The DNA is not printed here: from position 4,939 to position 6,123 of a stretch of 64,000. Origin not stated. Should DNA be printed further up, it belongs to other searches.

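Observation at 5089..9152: Translationally coupled PD-(D/E)xK-like nuclease plus 1059-aa DEAH helicase: a Hachiman-like or new two-gene defence module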

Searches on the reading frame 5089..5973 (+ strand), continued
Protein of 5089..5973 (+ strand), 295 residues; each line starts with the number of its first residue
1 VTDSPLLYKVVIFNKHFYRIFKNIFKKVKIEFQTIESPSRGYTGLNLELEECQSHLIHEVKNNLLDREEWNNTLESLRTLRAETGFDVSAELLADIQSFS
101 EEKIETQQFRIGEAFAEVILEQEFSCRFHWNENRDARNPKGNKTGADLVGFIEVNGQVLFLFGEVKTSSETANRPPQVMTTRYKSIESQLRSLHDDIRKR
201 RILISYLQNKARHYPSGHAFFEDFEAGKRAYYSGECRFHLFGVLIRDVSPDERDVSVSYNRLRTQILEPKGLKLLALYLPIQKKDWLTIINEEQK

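Call 49: fold_search(model_id=the predicted structure, library=pdb)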
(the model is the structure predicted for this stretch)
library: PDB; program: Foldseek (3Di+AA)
matches with E <= 10: 447; with E <= 0.001: 1
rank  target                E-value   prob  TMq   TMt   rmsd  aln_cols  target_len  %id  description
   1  8vx9_A                8.7e-05  1.00  0.51  0.52   6.2       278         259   14  Structure of HamAB apo complex from the Escherichia coli Hachiman defense system (released 2024-03-13)
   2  5iit_C                9.5e-02  0.05  0.11  0.09  24.0       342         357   10  Structure of SPX domain of the yeast inorganic polyphophate polymerase Vtc4 crystallized by carrier-driven crystalliza (released 2016-04-27)
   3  5iit_B                1.5e-01  0.06  0.13  0.10  24.7       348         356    9  Structure of SPX domain of the yeast inorganic polyphophate polymerase Vtc4 crystallized by carrier-driven crystalliza (released 2016-04-27)
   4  3ih9_A                2.2e-01  0.08  0.16  0.12  12.5       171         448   18  Crystal Structure Analysis of Mglu in its tris form (released 2010-01-19)
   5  6ryr_W                3.1e-01  0.09  0.20  0.10  16.2       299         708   10  Nucleosome-CHD4 complex structure (single CHD4 copy) (released 2020-07-15)
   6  3ihb_A                3.1e-01  0.05  0.14  0.11  13.1       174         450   17  Crystal Structure Analysis of Mglu in its tris and glutamate form (released 2010-01-19)
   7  9pd3_Q                3.3e-01  0.08  0.16  0.07  19.2       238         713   15  NER dual incision complex - DuIS (released 2026-02-18)
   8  9q9i_A                3.7e-01  0.05  0.13  0.08  29.2       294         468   10  Cryo-EM structure of human Mre11-Rad50-Nbs1 complex bound to DNA (released 2025-10-01)
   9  8frl_B                4.1e-01  0.05  0.12  0.13  17.5       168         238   14  Acinetobacter baylyi LptB2FG bound to lipopolysaccharide and a macrocyclic peptide (released 2024-01-03)
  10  9n6b_C                4.1e-01  0.05  0.14  0.10  17.7       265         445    9  Structure of the retron IA complex with HNH nuclease in the "up" orientation (released 2025-04-23)
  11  8frl_A                4.1e-01  0.04  0.12  0.13  17.5       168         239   15  Acinetobacter baylyi LptB2FG bound to lipopolysaccharide and a macrocyclic peptide (released 2024-01-03)
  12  4b9e                  4.1e-01  0.04  0.12  0.11  20.7       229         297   10  Structure of a putative epoxide hydrolase from Pseudomonas aeruginosa, with bound MFA. (released 2013-02-06)
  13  9r2l_C                4.6e-01  0.10  0.13  0.21  14.4       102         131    7  De novo designed N37 protein fold (released 2025-05-14)
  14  9r2l_G                4.9e-01  0.10  0.13  0.21  13.5        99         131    7  De novo designed N37 protein fold (released 2025-05-14)
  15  4g1u_D                4.9e-01  0.10  0.17  0.18  15.4       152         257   14  X-ray structure of the bacterial heme transporter HmuUV from Yersinia pestis (released 2012-12-19)
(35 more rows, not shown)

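Call 51: list_cluster_members(proteins=[P0001])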
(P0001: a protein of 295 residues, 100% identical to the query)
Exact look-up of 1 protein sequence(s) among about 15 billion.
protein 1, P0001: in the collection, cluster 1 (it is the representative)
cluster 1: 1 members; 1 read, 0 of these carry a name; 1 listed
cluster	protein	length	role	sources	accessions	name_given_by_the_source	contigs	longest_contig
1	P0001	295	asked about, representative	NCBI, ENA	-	-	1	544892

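Call 59: search_protein_families(library=padloc, alignment_id=A5, max_evalue=1e-10)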
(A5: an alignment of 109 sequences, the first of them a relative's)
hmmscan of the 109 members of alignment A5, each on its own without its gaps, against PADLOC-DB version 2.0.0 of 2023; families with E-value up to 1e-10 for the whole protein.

A. member 1, L001:123-623:+ (167 aa): 0 families

B. families by the number of members that match (of 109 scanned): 189 families (the first 25 are shown)
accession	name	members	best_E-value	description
PDLC02621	DrmD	4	2.1e-42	DrmD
PDLC02623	DrmD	4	1.3e-32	DrmD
PDLC02619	DrmD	4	3.2e-30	DrmD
PDLC00659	HmaA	4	2e-24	SNF2 helicase / DEAD-box helicase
PDLC02500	BrxHI|BrxHII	4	6.3e-24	BrxHI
PDLC02504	BrxHI|BrxHII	4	1.8e-21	BrxHII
PDLC02620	DrmD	4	4.8e-18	DrmD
PDLC01075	C3a139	3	2.2e-57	HKD+Snf2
PDLC02193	PLD_Helicase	3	3.7e-34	-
PDLC02840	DpdE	3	1.8e-25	DpdE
PDLC02572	DrmA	3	2.1e-24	DrmA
PDLC02632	DrmD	3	6.1e-21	DrmD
PDLC02843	DpdE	3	5.3e-19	DpdE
PDLC02633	DrmD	3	1.2e-17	DrmD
PDLC02624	DrmD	3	1e-15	DrmD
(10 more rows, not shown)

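Call 60: search_protein_families(library=pfam, alignment_id=A5, max_evalue=0.00001)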
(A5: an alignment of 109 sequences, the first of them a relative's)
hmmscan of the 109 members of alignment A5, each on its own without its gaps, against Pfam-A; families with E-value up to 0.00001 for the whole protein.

A. member 1, L001:123-623:+ (167 aa): 1 family
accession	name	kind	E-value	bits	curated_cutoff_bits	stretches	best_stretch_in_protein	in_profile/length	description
PF01467.32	CTP_transf_like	-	1.4e-17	64.6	21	1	13-141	1-132/133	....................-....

B. families by the number of members that match (of 109 scanned): 144 families (the first 25 are shown)
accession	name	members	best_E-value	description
PF00176.29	SNF2-rel_dom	4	5e-62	SNF2-related domain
PF04851.21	ResIII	4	1.1e-22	Type III restriction enzyme, res subunit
PF00271.37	Helicase_C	4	6.3e-19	Helicase conserved C-terminal domain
PF03050.20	DDE_Tnp_IS66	2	1.1e-92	Transposase IS66 family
PF01555.25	N6_N4_Mtase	2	7e-57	DNA methylase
PF00583.31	Acetyltransf_1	2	8e-16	Acetyltransferase (GNAT) family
PF13091.12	PLDc_2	2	2.9e-08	PLD-like domain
PF00270.35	DEAD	2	1.1e-07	DEAD/DEAH box helicase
PF00012.26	HSP70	1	4e-272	Hsp70 protein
PF00330.25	Aconitase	1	3.9e-137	Aconitase family (aconitate hydratase)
PF02963.22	EcoRI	1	2.4e-104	Restriction endonuclease EcoRI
PF02384.22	N6_Mtase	1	2.8e-95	N-6 DNA Methylase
PF00266.25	Aminotran_5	1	1.5e-90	Aminotransferase class-V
PF17392.7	Urocanase_C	1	4.5e-88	Urocanase C-terminal domain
PF20703.3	nSTAND1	1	1.5e-84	Novel STAND NTPase 1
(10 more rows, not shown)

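Call 62: search_protein_families(library=pfam, proteins=[P0121, P0123, P0124, P0125, P0130, P0131, P0153, P0169, P0174, P0181], max_evalue=1)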
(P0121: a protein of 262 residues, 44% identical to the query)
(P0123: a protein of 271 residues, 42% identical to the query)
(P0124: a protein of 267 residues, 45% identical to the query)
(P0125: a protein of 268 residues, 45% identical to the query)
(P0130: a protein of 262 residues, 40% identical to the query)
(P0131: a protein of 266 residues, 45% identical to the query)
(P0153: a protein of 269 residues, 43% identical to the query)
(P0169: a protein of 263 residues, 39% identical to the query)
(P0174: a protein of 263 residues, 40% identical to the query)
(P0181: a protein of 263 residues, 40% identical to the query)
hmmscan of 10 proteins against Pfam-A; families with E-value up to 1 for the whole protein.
P0121 (262 aa): 2 families
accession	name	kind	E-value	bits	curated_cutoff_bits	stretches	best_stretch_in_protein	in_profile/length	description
PF08878.16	HamA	-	0.01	16.2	25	1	73-138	50-115/230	HamA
PF13869.12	NUDIX_2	-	0.093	12.6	27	1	51-93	84-126/188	Nucleotide hydrolase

P0123 (271 aa): 2 families
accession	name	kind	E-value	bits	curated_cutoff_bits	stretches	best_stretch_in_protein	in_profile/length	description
PF08878.16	HamA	-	0.0056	17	25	1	80-207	51-170/230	HamA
PF00586.29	AIRS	-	0.28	12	24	1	17-84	12-71/112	AIR synthase related protein, N-terminal domain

P0124 (267 aa): 0 families

P0125 (268 aa): 1 family
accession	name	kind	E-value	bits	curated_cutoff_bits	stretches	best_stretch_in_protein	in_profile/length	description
PF08878.16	HamA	-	0.0067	16.7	25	1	79-142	51-114/230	HamA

P0130 (262 aa): 1 family
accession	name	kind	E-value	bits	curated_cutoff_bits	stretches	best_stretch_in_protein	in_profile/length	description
PF08878.16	HamA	-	0.0045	17.3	25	1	79-198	50-159/230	HamA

P0131 (266 aa): 2 families
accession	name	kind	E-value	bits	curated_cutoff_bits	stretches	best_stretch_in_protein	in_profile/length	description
PF08878.16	HamA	-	0.00015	22.1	25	1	79-204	51-163/230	HamA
PF21125.3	MPN_2A_DUB_like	-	0.092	12.8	27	1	144-231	62-150/171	BRCA1-A complex subunit Abraxas 1 MPN domain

P0153 (269 aa): 2 families
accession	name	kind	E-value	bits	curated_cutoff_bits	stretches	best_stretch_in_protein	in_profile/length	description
PF08878.16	HamA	-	0.001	19.4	25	1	48-141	22-114/230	HamA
PF13869.12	NUDIX_2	-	0.0094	15.8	27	1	29-104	61-133/188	Nucleotide hydrolase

P0169 (263 aa): 1 family
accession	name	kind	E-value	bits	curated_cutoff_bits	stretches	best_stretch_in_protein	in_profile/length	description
PF08361.16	TetR_C_2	-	0.017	15.5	22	1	167-248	18-99/121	MAATS-type transcriptional repressor, C-terminal region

P0174 (263 aa): 2 families
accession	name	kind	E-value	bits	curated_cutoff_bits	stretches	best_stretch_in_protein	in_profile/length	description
PF08361.16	TetR_C_2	-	0.0034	17.8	22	1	167-248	18-99/121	MAATS-type transcriptional repressor, C-terminal region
PF22287.2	TraI-like_C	-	0.17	12.3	28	1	7-39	20-50/85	TraI-like C-terminal domain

P0181 (263 aa): 3 families
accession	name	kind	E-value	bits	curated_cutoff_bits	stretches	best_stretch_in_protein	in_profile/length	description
PF08878.16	HamA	-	0.005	17.1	25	1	110-249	77-210/230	HamA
PF08361.16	TetR_C_2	-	0.093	13.2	22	1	167-247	18-98/121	MAATS-type transcriptional repressor, C-terminal region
PF07661.19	MORN_2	-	0.24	12.1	29.6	0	9-25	2-18/22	MORN repeat variant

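Call 78: find_related_loci(query=A4, collection=viral_contigs, flank=6000)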
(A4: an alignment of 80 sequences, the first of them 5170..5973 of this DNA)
Query A4 (268 aa) in viral_contigs; peptide patterns used: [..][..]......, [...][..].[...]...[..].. (x = any residue, [..] = any of these).
50 stretches matched a pattern; 2 encode a relative of the query (tblastn E <= 1e-3); 2 distinct loci.
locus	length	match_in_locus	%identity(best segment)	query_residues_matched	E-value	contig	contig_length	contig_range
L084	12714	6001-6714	31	3-253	8e-29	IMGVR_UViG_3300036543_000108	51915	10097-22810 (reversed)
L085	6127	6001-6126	38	95-136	4e-5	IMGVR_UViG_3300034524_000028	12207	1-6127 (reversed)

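Call 87: search_protein_families(library=phrogs, proteins=[window:5170-5973:+], max_evalue=0.01)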
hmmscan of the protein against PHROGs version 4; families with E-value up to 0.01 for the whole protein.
window:5170-5973:+ (268 aa): 0 families
